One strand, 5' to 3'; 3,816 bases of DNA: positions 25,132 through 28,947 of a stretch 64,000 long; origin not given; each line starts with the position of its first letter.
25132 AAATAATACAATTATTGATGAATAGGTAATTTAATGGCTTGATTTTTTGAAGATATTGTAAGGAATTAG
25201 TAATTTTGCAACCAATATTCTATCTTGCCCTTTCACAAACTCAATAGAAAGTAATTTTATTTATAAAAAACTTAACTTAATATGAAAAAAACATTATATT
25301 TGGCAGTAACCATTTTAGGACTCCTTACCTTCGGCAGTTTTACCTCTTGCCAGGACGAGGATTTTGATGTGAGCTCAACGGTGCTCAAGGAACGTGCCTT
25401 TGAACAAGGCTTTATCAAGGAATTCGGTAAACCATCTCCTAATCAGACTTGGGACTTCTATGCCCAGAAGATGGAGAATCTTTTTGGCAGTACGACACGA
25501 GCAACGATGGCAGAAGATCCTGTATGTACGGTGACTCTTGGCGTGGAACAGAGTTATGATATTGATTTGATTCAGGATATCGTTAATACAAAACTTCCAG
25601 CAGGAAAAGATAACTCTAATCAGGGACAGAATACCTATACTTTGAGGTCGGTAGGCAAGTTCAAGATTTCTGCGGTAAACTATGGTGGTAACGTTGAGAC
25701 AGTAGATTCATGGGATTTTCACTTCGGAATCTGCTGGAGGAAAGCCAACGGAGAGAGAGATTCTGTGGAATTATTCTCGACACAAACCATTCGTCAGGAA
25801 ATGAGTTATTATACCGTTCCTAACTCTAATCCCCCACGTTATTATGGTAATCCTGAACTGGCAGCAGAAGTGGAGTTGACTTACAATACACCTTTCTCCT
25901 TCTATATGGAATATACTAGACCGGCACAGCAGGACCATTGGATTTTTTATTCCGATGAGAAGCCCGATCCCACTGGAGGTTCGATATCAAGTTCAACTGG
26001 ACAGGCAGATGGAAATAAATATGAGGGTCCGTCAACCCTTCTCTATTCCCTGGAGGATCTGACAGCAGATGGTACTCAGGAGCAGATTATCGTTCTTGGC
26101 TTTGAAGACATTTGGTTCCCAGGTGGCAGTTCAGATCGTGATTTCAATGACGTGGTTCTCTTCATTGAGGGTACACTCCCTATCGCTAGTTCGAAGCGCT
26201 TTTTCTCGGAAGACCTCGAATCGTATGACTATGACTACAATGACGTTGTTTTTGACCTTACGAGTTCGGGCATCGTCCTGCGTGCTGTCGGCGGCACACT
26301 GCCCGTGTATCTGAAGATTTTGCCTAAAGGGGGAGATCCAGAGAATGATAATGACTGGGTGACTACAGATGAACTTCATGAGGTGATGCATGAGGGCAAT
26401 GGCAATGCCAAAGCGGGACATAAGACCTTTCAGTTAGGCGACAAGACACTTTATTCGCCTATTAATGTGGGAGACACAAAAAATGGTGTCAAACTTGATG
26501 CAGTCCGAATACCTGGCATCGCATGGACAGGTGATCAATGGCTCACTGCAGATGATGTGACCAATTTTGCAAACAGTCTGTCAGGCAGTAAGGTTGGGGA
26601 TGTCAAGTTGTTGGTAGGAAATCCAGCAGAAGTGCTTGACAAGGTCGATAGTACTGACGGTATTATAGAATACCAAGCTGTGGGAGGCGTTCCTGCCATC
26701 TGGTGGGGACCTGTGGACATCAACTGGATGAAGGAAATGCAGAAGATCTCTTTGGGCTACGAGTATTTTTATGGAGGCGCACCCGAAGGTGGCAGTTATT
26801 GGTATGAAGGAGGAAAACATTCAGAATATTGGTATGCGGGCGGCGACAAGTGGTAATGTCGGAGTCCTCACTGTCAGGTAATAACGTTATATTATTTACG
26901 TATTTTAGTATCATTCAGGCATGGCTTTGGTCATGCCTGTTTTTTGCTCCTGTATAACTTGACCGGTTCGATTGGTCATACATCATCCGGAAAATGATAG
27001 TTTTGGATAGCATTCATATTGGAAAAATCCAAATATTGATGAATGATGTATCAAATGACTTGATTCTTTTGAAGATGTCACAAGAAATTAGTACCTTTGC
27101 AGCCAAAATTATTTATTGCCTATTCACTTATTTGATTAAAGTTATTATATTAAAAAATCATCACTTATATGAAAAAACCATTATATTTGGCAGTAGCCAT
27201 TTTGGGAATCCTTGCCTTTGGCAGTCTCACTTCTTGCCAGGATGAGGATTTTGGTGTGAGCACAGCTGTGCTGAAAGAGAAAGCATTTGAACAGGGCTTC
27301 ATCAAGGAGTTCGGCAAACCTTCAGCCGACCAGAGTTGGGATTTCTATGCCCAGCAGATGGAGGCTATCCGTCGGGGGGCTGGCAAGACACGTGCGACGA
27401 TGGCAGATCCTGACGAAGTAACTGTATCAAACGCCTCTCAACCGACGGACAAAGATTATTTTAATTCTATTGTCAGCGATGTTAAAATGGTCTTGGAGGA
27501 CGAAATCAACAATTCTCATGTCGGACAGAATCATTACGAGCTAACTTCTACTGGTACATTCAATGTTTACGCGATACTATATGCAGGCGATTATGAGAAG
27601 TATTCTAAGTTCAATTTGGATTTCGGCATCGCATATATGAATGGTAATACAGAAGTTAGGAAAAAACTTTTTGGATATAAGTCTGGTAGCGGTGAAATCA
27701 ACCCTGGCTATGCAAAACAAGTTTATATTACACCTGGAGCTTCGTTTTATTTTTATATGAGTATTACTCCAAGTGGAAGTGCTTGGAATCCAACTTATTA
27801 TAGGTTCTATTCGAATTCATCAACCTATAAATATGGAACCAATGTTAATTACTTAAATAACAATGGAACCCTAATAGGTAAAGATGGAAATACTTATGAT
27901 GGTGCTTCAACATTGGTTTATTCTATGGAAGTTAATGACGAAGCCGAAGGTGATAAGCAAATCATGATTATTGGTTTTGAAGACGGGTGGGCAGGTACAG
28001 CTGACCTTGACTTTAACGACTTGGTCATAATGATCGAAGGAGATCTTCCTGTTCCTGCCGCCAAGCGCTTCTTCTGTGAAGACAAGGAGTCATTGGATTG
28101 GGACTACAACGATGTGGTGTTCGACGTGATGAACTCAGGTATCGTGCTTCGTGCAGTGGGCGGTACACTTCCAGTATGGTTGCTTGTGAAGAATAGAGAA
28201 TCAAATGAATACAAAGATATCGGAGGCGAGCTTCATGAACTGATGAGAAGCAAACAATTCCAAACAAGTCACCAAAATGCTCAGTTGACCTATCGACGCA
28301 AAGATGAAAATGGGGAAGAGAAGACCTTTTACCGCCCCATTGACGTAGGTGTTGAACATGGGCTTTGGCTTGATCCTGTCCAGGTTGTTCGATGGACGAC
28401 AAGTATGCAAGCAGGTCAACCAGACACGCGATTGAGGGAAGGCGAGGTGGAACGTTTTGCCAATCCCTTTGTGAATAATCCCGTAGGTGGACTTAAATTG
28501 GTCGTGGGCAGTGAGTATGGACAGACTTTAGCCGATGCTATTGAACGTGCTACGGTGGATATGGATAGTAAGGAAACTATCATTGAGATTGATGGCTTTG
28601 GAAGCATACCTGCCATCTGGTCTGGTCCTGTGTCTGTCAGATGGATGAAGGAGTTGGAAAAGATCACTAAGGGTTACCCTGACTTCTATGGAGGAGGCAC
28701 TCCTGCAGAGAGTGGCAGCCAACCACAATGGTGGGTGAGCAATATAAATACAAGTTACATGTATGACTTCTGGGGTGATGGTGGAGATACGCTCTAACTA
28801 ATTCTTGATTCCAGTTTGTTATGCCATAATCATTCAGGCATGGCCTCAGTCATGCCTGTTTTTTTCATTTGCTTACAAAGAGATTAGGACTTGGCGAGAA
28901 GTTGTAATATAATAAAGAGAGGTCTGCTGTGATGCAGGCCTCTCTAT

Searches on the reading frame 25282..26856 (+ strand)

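Call 40: search_protein_families(library=pfam, proteins=[window:25282-26856:+], max_evalue=0.0001)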
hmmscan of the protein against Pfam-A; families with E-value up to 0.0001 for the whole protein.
window:25282-26856:+ (524 aa): 1 family
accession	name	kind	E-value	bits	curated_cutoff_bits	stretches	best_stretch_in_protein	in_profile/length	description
PF13448.11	DUF4114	-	5.4e-10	40.5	27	1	252-297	30-84/85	Domain of unknown function (DUF4114)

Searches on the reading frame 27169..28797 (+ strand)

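Call 3: search_protein_families(library=pfam, proteins=[window:27169-28797:+])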
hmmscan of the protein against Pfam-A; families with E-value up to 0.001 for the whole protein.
window:27169-28797:+ (542 aa): 1 family
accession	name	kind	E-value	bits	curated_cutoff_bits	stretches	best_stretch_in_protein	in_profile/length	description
PF13448.11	DUF4114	-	1.6e-06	29.4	27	1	248-291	30-84/85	Domain of unknown function (DUF4114)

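Call 4: search_protein_families(library=ncbifam, proteins=[window:27169-28797:+])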
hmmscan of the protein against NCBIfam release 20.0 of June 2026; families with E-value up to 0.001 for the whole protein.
window:27169-28797:+ (542 aa): 0 families
